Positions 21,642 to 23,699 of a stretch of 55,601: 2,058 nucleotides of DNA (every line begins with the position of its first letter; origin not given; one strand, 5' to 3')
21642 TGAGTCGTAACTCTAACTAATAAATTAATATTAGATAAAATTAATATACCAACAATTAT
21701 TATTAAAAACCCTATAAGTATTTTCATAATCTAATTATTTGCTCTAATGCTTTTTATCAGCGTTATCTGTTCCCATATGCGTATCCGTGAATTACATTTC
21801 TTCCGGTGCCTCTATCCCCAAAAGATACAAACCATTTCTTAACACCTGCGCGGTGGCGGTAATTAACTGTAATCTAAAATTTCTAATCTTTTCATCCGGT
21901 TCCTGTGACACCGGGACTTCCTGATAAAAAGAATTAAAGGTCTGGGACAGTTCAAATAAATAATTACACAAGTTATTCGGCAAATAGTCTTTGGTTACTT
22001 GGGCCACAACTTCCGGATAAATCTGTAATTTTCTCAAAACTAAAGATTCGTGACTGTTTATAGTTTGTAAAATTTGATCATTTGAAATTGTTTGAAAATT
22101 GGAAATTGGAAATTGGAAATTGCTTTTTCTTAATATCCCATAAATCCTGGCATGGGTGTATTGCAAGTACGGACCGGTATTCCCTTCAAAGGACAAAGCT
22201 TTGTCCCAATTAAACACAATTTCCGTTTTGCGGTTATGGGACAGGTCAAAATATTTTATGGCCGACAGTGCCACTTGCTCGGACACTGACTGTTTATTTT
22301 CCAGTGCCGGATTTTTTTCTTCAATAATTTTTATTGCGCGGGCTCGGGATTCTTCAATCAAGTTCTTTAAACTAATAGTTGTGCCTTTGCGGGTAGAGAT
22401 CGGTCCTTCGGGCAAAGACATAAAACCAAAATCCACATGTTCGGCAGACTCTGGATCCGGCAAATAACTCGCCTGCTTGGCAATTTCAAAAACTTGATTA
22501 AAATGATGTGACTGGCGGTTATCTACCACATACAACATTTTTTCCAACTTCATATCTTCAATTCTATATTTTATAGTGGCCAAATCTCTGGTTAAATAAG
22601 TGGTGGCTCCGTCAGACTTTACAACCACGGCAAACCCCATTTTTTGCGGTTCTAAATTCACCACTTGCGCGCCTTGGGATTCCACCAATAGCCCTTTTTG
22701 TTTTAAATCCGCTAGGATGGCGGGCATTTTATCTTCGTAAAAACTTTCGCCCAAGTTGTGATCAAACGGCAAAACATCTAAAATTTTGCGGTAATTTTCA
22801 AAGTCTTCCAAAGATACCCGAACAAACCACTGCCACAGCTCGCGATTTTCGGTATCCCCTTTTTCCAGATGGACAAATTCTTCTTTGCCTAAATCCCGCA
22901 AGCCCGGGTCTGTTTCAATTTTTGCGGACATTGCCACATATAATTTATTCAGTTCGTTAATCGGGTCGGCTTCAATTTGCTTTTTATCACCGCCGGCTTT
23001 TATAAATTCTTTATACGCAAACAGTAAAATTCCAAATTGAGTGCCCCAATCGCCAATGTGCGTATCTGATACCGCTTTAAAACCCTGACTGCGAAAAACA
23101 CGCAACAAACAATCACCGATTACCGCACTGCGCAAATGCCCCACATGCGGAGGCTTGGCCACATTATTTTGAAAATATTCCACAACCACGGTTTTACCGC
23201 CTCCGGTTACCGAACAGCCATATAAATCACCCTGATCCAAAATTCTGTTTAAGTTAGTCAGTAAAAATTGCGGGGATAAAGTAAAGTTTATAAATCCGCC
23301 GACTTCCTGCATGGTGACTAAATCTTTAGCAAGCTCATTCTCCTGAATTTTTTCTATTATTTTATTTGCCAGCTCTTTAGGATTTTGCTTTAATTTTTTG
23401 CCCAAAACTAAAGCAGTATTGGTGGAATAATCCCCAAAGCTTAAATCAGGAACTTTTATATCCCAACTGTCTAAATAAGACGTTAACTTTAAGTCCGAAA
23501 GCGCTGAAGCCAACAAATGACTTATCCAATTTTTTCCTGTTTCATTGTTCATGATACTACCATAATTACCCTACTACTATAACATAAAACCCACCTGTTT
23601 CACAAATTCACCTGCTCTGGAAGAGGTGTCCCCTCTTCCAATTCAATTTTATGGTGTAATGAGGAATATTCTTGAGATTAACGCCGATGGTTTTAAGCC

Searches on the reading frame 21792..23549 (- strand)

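Call 50: search_protein_families(library=padloc, proteins=[window:21792-23549:-], max_evalue=0.0001)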
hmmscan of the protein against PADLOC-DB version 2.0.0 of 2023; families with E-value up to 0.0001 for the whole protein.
window:21792-23549:- (585 aa): 0 families

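Call 51: search_protein_families(library=ncbifam, proteins=[window:21792-23549:-], max_evalue=1e-10)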
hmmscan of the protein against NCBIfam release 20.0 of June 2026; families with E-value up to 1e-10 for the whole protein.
window:21792-23549:- (585 aa): 4 families
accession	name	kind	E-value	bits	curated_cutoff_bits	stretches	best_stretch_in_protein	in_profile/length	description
TIGR00456.1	argS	equivalog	1.4e-150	502.4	261.65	1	32-585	28-569/569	arginine--tRNA ligase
NF002447.0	PRK01611.3-4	equivalog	1e-86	291.7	460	2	336-585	360-613/613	arginine--tRNA ligase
NF002446.0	PRK01611.3-3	equivalog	5.8e-81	272.6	399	2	228-585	271-636/636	arginine--tRNA ligase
NF045898.1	ArgS_rel_codon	equivalog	2.5e-23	83.1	340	1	429-584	178-326/327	ArgS-related anticodon-binding protein NrtL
